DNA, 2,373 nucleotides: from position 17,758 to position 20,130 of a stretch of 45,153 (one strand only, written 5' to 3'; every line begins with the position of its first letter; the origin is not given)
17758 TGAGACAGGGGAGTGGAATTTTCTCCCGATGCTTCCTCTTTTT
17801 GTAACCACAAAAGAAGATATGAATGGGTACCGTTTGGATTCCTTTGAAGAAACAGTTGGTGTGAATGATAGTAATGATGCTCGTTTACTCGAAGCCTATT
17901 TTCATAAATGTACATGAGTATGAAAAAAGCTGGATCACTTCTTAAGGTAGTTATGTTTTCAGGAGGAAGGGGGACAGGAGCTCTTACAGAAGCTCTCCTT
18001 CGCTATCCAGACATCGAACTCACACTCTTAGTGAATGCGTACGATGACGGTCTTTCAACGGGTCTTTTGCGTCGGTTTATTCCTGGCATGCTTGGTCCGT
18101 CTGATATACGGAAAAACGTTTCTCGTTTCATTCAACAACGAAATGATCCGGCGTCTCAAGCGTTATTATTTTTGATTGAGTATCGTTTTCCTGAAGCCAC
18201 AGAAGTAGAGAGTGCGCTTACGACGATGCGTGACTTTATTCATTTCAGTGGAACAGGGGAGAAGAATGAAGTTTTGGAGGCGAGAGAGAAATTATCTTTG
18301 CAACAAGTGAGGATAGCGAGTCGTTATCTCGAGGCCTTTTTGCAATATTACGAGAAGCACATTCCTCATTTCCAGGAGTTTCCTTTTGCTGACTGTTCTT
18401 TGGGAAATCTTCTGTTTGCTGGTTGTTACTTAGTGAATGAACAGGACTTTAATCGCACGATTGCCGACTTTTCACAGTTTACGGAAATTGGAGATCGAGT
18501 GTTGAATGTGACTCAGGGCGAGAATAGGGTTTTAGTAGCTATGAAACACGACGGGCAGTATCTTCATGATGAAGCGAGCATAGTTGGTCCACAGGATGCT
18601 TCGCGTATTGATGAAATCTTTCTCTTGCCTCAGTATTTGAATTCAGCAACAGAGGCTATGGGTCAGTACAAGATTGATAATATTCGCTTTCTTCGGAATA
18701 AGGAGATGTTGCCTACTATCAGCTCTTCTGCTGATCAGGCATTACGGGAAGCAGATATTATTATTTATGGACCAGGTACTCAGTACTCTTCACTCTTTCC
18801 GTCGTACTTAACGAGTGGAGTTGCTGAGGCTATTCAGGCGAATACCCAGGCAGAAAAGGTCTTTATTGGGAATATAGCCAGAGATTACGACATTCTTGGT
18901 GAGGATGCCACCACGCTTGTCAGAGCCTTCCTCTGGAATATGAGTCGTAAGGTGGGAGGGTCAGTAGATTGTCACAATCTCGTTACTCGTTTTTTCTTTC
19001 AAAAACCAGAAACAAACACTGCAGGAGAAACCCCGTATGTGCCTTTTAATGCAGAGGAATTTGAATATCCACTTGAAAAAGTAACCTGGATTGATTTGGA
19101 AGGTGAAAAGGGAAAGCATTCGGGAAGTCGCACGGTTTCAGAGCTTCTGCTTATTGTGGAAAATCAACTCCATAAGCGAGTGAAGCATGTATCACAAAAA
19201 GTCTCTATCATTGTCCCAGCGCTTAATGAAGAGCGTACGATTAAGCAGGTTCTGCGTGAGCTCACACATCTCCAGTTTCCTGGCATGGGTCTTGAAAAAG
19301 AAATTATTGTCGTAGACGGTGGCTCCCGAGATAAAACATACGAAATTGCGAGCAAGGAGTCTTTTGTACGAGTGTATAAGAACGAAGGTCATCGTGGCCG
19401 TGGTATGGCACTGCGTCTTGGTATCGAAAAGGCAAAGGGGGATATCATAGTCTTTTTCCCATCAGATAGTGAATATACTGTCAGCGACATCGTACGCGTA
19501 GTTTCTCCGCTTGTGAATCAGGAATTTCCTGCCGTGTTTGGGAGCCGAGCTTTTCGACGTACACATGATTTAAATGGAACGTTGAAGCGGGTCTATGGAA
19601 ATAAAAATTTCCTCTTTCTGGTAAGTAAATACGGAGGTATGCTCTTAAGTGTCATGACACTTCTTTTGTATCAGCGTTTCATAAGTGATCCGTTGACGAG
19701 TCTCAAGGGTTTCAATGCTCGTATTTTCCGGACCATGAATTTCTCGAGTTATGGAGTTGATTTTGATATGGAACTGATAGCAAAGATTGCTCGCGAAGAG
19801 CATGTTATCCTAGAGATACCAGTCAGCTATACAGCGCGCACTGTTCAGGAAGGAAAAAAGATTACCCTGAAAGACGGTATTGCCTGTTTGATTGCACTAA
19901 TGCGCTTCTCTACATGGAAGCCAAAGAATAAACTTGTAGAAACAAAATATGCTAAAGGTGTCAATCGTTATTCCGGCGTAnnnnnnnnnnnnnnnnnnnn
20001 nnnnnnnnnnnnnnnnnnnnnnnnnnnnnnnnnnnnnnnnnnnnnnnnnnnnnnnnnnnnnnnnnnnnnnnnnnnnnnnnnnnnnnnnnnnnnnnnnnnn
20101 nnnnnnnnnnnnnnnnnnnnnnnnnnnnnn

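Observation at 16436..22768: HAD / nucleotidyltransferase / YvcK-CofD-like::GT2 fusion / GT2 / GtrA / polytopic protein: candidate uncharacterised glycan-decoration system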

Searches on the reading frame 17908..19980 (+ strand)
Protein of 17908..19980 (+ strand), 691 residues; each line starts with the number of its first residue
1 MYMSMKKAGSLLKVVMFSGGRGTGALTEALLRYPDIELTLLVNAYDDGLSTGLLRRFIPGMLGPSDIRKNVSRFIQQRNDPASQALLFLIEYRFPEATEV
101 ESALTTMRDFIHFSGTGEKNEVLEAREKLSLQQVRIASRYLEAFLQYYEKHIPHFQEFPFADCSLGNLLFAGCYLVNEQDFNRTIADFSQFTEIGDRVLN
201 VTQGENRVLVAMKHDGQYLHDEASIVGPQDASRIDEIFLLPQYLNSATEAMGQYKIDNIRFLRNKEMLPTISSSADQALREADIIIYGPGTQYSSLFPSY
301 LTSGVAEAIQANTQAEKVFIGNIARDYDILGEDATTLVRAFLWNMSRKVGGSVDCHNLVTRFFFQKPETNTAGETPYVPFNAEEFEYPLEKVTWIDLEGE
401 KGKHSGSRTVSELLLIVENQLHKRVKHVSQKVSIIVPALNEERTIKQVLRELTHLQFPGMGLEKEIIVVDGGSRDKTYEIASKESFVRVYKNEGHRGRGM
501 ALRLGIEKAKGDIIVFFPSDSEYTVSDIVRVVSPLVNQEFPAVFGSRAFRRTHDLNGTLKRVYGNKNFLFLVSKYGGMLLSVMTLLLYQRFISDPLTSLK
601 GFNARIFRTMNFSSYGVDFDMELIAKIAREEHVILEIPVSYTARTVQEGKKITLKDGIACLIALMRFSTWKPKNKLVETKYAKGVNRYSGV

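Call 3: search_protein_families(library=pfam, proteins=[window:17908-19980:+], max_evalue=0.01)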
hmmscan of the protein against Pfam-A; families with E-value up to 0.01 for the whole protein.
window:17908-19980:+ (691 aa): 4 families
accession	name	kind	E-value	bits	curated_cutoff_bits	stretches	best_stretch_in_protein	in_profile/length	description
PF01933.23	CofD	-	3.5e-30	105.6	30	1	14-336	1-230/290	2-phospho-L-lactate transferase CofD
PF00535.33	Glycos_transf_2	-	7e-22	78.6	23.3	1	433-579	1-150/168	Glycosyl transferase family 2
PF13641.12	Glyco_tranf_2_3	-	0.00037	21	27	1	431-523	2-99/230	Glycosyltransferase like family 2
PF10111.15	Glyco_tranf_2_2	-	0.00099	19.1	27.3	1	433-527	1-97/276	Glycosyltransferase like family 2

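Call 4: search_protein_families(library=ncbifam, proteins=[window:17908-19980:+], max_evalue=0.01)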
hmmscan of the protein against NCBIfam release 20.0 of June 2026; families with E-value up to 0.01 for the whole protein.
window:17908-19980:+ (691 aa): 22 families
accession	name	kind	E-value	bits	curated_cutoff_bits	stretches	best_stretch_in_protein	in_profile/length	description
TIGR04357.1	CofD_rel_GAK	hypoth_equivalog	9.1e-27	94.4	340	1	13-373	3-329/368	GAK system CofD-like protein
TIGR01826.1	CofD_related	subfamily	1.2e-26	93.9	196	3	255-327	149-217/310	uridine diphosphate-N-acetylglucosamine-binding protein YvcK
TIGR04182.1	glyco_TIGR04182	equivalog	7.6e-26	91.2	325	1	431-668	1-218/293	S-layer glycoprotein N-glycosyltransferase AglJ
TIGR04283.1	glyco_like_mftF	equivalog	2.1e-18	66.7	182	1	432-536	1-97/221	TIGR04283 family arsenosugar biosynthesis glycosyltransferase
NF010496.0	PRK13915.1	equivalog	2.6e-16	59.6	262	1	426-539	28-146/307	glucosyl-3-phosphoglycerate synthase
NF058614.1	PPMAGASynPpgS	equivalog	4.4e-13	49.2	370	1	432-658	2-213/226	polyprenyl-phospho-N-acetylgalactosaminyl synthase PpgS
TIGR03937.1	PgaC_IcaA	equivalog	2.8e-12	46.3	422.3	1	423-550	38-166/407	poly-beta-1,6-N-acetyl-D-glucosamine synthase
NF041391.1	DPhHxTase_Halo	equivalog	1.2e-09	37.5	375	1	438-645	3-187/213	dolichyl-phosphate hexose transferase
TIGR03965.1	mycofact_glyco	equivalog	3e-09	36.3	280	1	425-522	67-166/467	mycofactocin biosynthesis glycosyltransferase MftF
NF047588.1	GlcsyltransPgfSStrep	equivalog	1e-07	31.5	500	1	431-531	2-106/308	glycosyltransferase PgfS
NF007986.1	PRK10714.1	equivalog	2.6e-07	30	529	1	429-551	5-130/316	undecaprenyl-phosphate 4-deoxy-4-formamido-L-arabinose transferase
TIGR03111.1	glyc2_xrt_Gpos1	hypoth_equivalog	2.8e-07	29.7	363.95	1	414-535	31-156/439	TIGR03111 family XrtG-associated glycosyltransferase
NF038302.1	EPS_HpsE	equivalog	4.1e-07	29.3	300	1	432-521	3-97/307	hormogonium polysaccharide biosynthesis glycosyltransferase HpsE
NF041865.1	EpsU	equivalog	4.1e-07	29.3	700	1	420-512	29-120/394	exopolysaccharide biosynthesis GT2 family glycosyltransferase EpsU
NF041875.1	EPS_EpsD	equivalog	5.2e-07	29.4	370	1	432-522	1-91/325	exopolysaccharide biosynthesis glycosyltransferase EpsD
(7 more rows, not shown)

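Call 8: find_homologous_proteins(query=window:17908-19980:+, max_evalue=0.00001)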
Query window:17908-19980:+ (691 aa): 1261 proteins with E <= 0.00001 among 8000 candidates; the best 120 are listed.
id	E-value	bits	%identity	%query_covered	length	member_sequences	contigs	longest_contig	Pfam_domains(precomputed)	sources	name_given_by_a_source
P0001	0.0e+0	1544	100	99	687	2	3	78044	PF00535.33,PF01933.24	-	-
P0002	0.0e+0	1131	75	97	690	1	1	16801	PF13641.13,PF00535.33,PF01933.24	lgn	-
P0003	0.0e+0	1107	72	100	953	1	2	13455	PF00483.30,PF01128.26,PF00535.33,PF12804.14,PF01933.24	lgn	-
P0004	0.0e+0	1099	72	99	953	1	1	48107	PF01128.26,PF00535.33,PF12804.14,PF01933.24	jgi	jgi:2-phospho-L-lactate transferase/gluconeogenesis factor (CofD/UPF0052 family)/glycosyltransferase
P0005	0.0e+0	1092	72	99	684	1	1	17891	PF00535.33,PF01933.24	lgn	-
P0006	0.0e+0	1090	71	100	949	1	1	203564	PF00483.30,PF01128.26,PF00535.33,PF12804.14,PF01933.24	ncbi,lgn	-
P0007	0.0e+0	1086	72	99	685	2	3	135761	PF00535.33,PF01933.24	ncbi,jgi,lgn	jgi:2-phospho-L-lactate transferase/gluconeogenesis factor (CofD/UPF0052 family)/glycosyltransferase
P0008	0.0e+0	1063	70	99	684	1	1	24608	PF00535.33,PF01933.24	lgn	-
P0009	0.0e+0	1054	71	97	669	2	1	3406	PF00535.33,PF01933.24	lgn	-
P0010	0.0e+0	1049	71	96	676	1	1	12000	PF00535.33,PF01933.24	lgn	-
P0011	0.0e+0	1047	70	96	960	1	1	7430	PF13641.13,PF01128.26,PF00535.33,PF12804.14,PF01933.24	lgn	-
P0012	0.0e+0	1044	68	99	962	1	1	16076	PF13641.13,PF01128.26,PF00535.33,PF12804.14,PF01933.24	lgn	-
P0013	0.0e+0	1041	69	98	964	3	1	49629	PF13641.13,PF01128.26,PF00535.33,PF12804.14,PF01933.24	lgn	-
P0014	0.0e+0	1038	69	98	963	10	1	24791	PF01128.26,PF00535.33,PF12804.14,PF01933.24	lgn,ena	-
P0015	0.0e+0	1028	67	99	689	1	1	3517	PF00535.33,PF01933.24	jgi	jgi:2-phospho-L-lactate transferase/gluconeogenesis factor (CofD/UPF0052 family)/glycosyltransferase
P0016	0.0e+0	1026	69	96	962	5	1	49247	PF13641.13,PF01128.26,PF00535.33,PF12804.14,PF01933.24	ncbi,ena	-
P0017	0.0e+0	1025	68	97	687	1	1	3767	PF10111.15,PF00535.33,PF01933.24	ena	-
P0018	0.0e+0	1019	68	97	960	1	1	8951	PF13641.13,PF01128.26,PF00535.33,PF12804.14,PF01933.24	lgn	-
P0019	5.9e-297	1005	67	98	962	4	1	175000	PF13641.13,PF01128.26,PF00535.33,PF12804.14,PF01933.24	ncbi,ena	-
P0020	1.6e-296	1003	66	100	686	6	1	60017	PF00535.33,PF01933.24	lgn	-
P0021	7.2e-293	991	65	97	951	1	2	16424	PF01128.26,PF00535.33,PF12804.14,PF01933.24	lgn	-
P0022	1.5e-289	980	66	97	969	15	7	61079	PF13641.13,PF01128.26,PF00535.33,PF12804.14,PF01933.24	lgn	-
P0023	1.6e-289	980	66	99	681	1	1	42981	PF00535.33,PF01933.24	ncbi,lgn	-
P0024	2.4e-286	970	65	97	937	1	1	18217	PF13641.13,PF01128.26,PF00535.33,PF12804.14,PF01933.24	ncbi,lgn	-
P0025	4.5e-286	969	66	96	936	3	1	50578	PF13641.13,PF01128.26,PF00535.33,PF12804.14,PF01933.24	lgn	-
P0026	3.0e-284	963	64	97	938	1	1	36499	PF13641.13,PF01128.26,PF00535.33,PF12804.14,PF01933.24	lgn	-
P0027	5.1e-284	962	65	98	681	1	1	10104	PF13641.13,PF00535.33,PF01933.24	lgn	-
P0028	7.6e-284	961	64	98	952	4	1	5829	PF13641.13,PF01128.26,PF00535.33,PF12804.14,PF01933.24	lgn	-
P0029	1.0e-283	961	65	97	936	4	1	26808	PF13641.13,PF01128.26,PF00535.33,PF12804.14,PF01933.24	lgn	-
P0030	6.4e-283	958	64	97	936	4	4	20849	PF01128.26,PF00535.33,PF12804.14,PF01933.24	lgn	-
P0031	9.9e-283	958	64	98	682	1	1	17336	PF00535.33,PF01933.24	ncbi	-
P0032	2.2e-281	953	64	96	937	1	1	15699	PF01128.26,PF00535.33,PF12804.14,PF01933.24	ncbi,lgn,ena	-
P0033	1.7e-280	950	65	98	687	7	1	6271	PF00535.33,PF01933.24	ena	-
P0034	1.8e-276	937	63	97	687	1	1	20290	PF00535.33,PF01933.24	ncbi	-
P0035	5.3e-276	935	64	97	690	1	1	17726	PF00535.33,PF01933.24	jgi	jgi:2-phospho-L-lactate transferase/gluconeogenesis factor (CofD/UPF0052 family)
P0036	5.6e-274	929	63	96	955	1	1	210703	PF13641.13,PF01128.26,PF00535.33,PF12804.14,PF01933.24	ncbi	-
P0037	5.6e-269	912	63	96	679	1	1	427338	PF00535.33,PF01933.24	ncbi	-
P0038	1.7e-267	907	62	96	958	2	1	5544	PF13641.13,PF01128.26,PF00535.33,PF12804.14,PF01933.24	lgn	-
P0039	4.6e-267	906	62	96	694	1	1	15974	PF00535.33,PF01933.24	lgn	-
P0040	6.1e-267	905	62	98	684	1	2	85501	PF00535.33,PF01933.24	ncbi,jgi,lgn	jgi:2-phospho-L-lactate transferase/gluconeogenesis factor (CofD/UPF0052 family)/glycosyltransferase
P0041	2.7e-265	900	62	97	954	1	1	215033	PF00483.30,PF13641.13,PF01128.26,PF00535.33,PF12804.14,PF01933.24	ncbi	-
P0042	2.9e-265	900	62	97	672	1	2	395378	PF00535.33,PF01933.24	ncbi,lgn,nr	ncbi:MAG TPA: 2-phospho-L-lactate transferase CofD family protein [Candidatus Saccharimonadales bact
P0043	5.5e-263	892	63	95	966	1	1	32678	PF00483.30,PF01128.26,PF00535.33,PF12804.14,PF01933.24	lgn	-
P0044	1.6e-261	887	61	97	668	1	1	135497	PF00535.33,PF01933.24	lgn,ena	-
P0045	7.9e-260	882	61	96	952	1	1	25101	PF13641.13,PF00535.33,PF12804.14,PF01933.24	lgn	-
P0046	3.3e-258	877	62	95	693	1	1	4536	PF00535.33,PF01933.24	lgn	-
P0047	1.9e-257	874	61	97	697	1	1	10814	PF00535.33,PF01933.24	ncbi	-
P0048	1.0e-256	872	61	98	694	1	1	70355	PF00535.33,PF01933.24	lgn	-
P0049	2.3e-256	870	60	97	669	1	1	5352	PF00535.33,PF01933.24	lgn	-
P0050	4.5e-255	866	60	97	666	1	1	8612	PF00535.33,PF01933.24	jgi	-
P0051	6.1e-255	866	61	96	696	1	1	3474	PF00535.33,PF01933.24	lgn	-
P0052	9.5e-255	865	60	97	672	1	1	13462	PF13641.13,PF00535.33,PF01933.24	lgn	-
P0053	1.2e-253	862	60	98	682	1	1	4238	PF00535.33,PF01933.24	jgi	jgi:2-phospho-L-lactate transferase/gluconeogenesis factor (CofD/UPF0052 family)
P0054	3.9e-249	847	59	96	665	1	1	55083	PF00535.33,PF01933.24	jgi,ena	-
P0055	3.4e-247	840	58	96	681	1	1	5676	PF00535.33,PF01933.24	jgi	jgi:2-phospho-L-lactate transferase/gluconeogenesis factor (CofD/UPF0052 family)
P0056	4.7e-246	836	58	96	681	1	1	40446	PF00535.33,PF01933.24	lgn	-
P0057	5.6e-246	836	59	96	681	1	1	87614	PF00535.33,PF01933.24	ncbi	-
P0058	2.5e-238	811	56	99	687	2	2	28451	PF00535.33,PF01933.24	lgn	-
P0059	1.9e-201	689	48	98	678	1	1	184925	PF00535.33,PF01933.24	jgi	-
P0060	8.7e-195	667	48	98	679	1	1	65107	PF00535.33,PF01933.24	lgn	-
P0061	1.4e-193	663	50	95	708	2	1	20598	PF00535.33,PF01933.24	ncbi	-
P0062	1.9e-191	656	49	95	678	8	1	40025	PF00535.33,PF01933.24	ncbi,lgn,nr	ncbi:MAG TPA: glycosyltransferase [Bryobacteraceae bacterium]|nr:glycosyltransferase [Bryobacteracea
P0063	2.1e-190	653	49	94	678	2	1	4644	PF00535.33,PF01933.24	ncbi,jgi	jgi:2-phospho-L-lactate transferase/gluconeogenesis factor (CofD/UPF0052 family)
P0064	4.4e-189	648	49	95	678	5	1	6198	PF00535.33,PF01933.24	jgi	jgi:2-phospho-L-lactate transferase/gluconeogenesis factor (CofD/UPF0052 family)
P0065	1.8e-188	646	49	95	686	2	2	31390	PF13641.13,PF00535.33,PF01933.24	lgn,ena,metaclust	metaclust:\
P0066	3.1e-188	645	49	95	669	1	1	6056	PF00535.33,PF01933.24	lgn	-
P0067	1.8e-186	639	48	95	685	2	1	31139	PF00535.33,PF01933.24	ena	-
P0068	2.1e-186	639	48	95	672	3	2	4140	PF10111.15,PF00535.33,PF01933.24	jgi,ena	jgi:2-phospho-L-lactate transferase/gluconeogenesis factor (CofD/UPF0052 family)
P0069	2.2e-186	639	48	96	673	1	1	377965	PF00535.33,PF01933.24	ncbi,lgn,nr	ncbi:MAG: 2-phospho-L-lactate transferase CofD family protein [Candidatus Brocadiaceae bacterium]|nr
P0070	2.3e-186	639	47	96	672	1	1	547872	PF10111.15,PF00535.33,PF01933.24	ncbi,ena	-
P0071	4.7e-186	638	47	96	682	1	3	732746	PF10111.15,PF00535.33,PF01933.24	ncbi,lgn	-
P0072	5.5e-186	638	48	95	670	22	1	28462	PF00535.33,PF01933.24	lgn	-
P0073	6.2e-186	638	68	64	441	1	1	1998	PF00535.33,PF01933.24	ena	-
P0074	1.1e-185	637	49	95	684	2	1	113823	PF00535.33,PF01933.24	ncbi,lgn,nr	ncbi:MAG: 2-phospho-L-lactate transferase CofD family protein [Bryobacterales bacterium]|nr:2-phosph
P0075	2.6e-185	636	47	97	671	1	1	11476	PF10111.15,PF00535.33,PF01933.24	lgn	-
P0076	2.7e-185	636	48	95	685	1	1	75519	PF00535.33,PF01933.24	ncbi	-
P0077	3.1e-185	635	48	95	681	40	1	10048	PF10111.15,PF00535.33,PF01933.24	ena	-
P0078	4.2e-185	635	48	95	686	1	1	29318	PF10111.15,PF00535.33,PF01933.24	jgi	jgi:2-phospho-L-lactate transferase/gluconeogenesis factor (CofD/UPF0052 family)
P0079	7.7e-185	634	47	95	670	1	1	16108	PF10111.15,PF00535.33,PF01933.24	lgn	-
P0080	8.0e-185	634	48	95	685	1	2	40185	PF10111.15,PF00535.33,PF01933.24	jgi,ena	-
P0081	1.4e-184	633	48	95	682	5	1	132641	PF10111.15,PF00535.33,PF01933.24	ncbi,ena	-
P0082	2.2e-184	633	47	95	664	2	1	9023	PF10111.15,PF00535.33,PF01933.24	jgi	jgi:2-phospho-L-lactate transferase/gluconeogenesis factor (CofD/UPF0052 family)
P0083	3.8e-184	632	48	95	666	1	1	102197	PF10111.15,PF00535.33,PF01933.24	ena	-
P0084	4.1e-184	632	48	96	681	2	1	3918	PF10111.15,PF00535.33,PF01933.24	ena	-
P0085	4.4e-184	632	47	95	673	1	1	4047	PF10111.15,PF00535.33,PF01933.24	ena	-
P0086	5.1e-184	631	47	95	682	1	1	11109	PF10111.15,PF00535.33,PF01933.24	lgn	-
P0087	8.2e-184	631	48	95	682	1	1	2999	PF00535.33,PF01933.24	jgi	jgi:2-phospho-L-lactate transferase/gluconeogenesis factor (CofD/UPF0052 family)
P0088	8.3e-184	631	47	95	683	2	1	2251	PF10111.15,PF00535.33,PF01933.24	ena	-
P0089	1.1e-183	630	48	95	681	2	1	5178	PF10111.15,PF00535.33,PF01933.24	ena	-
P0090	1.2e-183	630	48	95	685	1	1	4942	PF10111.15,PF00535.33,PF01933.24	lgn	-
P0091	2.0e-183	629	48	95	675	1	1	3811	PF10111.15,PF00535.33,PF01933.24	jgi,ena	-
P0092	2.1e-183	629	47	95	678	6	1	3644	PF10111.15,PF00535.33,PF01933.24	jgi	jgi:2-phospho-L-lactate transferase/gluconeogenesis factor (CofD/UPF0052 family)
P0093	2.2e-183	629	48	95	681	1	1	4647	PF10111.15,PF00535.33,PF01933.24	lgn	-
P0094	5.1e-183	628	49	95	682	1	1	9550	PF10111.15,PF00535.33,PF01933.24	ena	-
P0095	1.1e-182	627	47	95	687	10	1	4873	PF10111.15,PF00535.33,PF01933.24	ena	-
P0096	1.2e-182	627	48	95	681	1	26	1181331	PF10111.15,PF00535.33,PF01933.24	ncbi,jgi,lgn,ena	jgi:2-phospho-L-lactate transferase/gluconeogenesis factor (CofD/UPF0052 family)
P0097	1.4e-182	627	46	96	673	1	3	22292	PF00535.33,PF01933.24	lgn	-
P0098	3.0e-182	626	47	95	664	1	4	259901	PF00535.33,PF01933.24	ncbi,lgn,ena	-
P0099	3.5e-182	625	48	95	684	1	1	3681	PF00535.33,PF01933.24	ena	-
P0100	3.7e-182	625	46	95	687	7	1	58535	PF10111.15,PF00535.33,PF01933.24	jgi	-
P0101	3.7e-182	625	46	95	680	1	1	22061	PF10111.15,PF00535.33,PF01933.24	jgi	jgi:2-phospho-L-lactate transferase/gluconeogenesis factor (CofD/UPF0052 family)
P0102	4.4e-182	625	48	95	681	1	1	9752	PF10111.15,PF00535.33,PF01933.24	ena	-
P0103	6.6e-182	624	49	94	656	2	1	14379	PF00535.33,PF01933.24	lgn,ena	-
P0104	7.2e-182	624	48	95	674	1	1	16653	PF10111.15,PF00535.33,PF01933.24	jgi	jgi:2-phospho-L-lactate transferase/gluconeogenesis factor (CofD/UPF0052 family)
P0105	8.8e-182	624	46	96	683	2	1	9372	PF00535.33,PF01933.24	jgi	jgi:2-phospho-L-lactate transferase/gluconeogenesis factor (CofD/UPF0052 family)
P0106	9.6e-182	624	48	95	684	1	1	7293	PF00535.33,PF01933.24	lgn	-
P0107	1.1e-181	624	47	95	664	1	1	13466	PF00535.33,PF01933.24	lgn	-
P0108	1.7e-181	623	47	95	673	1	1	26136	PF00535.33,PF01933.24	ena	-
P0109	1.8e-181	623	47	96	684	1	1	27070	PF10111.15,PF13641.13,PF00535.33,PF01933.24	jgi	jgi:2-phospho-L-lactate transferase/gluconeogenesis factor (CofD/UPF0052 family)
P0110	1.9e-181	623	47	96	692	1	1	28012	PF10111.15,PF00535.33,PF01933.24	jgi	jgi:2-phospho-L-lactate transferase/gluconeogenesis factor (CofD/UPF0052 family)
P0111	1.9e-181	623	48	95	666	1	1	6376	PF10111.15,PF00535.33,PF01933.24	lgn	-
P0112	2.0e-181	623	47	95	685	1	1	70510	PF00535.33,PF01933.24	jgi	jgi:2-phospho-L-lactate transferase/gluconeogenesis factor (CofD/UPF0052 family)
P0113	3.3e-181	622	46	96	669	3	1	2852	PF00535.33,PF01933.24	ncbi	-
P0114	3.5e-181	622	47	95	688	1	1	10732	PF10111.15,PF13641.13,PF00535.33,PF01933.24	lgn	-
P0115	3.7e-181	622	46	95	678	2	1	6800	PF00535.33,PF01933.24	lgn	-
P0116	4.0e-181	622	47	95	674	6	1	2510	PF10111.15,PF00535.33,PF01933.24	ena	-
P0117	5.2e-181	621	47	96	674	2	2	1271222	PF10111.15,PF00535.33,PF01933.24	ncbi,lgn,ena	-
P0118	5.5e-181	621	46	95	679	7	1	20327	PF00535.33,PF01933.24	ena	-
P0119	5.7e-181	621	46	95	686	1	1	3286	PF10111.15,PF00535.33,PF01933.24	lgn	-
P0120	6.7e-181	621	47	95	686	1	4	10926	PF00535.33,PF01933.24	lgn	-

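Call 10: find_encoding_contigs(protein=P0006, flank=8000, max_places=2)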
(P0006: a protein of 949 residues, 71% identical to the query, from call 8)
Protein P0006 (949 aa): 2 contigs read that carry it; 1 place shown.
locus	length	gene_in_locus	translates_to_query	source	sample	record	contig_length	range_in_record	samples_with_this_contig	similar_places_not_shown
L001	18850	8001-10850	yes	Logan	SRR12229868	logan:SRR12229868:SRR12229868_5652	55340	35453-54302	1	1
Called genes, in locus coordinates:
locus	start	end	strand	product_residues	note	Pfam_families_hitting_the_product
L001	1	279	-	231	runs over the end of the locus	-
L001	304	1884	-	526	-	PF02366:PMT (weak)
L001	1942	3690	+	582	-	PF01073:3Beta_HSD (weak), PF01370:Epimerase, PF04321:RmlD_sub_bind (weak), PF16363:GDP_Man_Dehyd, PF01370:Epimerase, PF16363:GDP_Man_Dehyd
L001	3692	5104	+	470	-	PF13727:CoA_binding_3 (faint), PF01073:3Beta_HSD, PF01370:Epimerase, PF02719:Polysacc_synt_2, PF04321:RmlD_sub_bind, PF07993:NAD_binding_4 (weak), PF16363:GDP_Man_Dehyd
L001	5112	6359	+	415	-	PF01943:Polysacc_synt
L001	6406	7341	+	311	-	PF13489:Methyltransf_23, PF07021:MetW (weak), PF13649:Methyltransf_25, PF13847:Methyltransf_31, PF08241:Methyltransf_11, PF08242:Methyltransf_12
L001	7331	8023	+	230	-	PF00702:Hydrolase, PF12710:HAD (weak), PF13419:HAD_2, PF13242:Hydrolase_like (weak)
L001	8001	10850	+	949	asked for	PF00483:NTP_transferase (weak), PF01128:IspD (weak), PF12804:NTP_transf_3, PF01933:CofD, PF00535:Glycos_transf_2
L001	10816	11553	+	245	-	PF00535:Glycos_transf_2, PF13641:Glyco_tranf_2_3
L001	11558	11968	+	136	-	PF04138:GtrA_DPMS_TM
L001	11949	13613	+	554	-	-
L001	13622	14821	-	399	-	PF20706:GT4-conflict (weak), PF00534:Glycos_transf_1, PF13692:Glyco_trans_1_4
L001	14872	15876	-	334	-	PF00534:Glycos_transf_1, PF13692:Glyco_trans_1_4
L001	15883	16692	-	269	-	PF13506:Glyco_transf_21 (faint), PF13641:Glyco_tranf_2_3, PF00535:Glycos_transf_2, PF10111:Glyco_tranf_2_2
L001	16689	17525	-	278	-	PF01209:Ubie_methyltran (faint), PF08003:Methyltransf_9 (weak), PF13489:Methyltransf_23, PF06325:PrmA, PF13847:Methyltransf_31, PF08241:Methyltransf_11, PF08242:Methyltransf_12, PF13649:Methyltransf_25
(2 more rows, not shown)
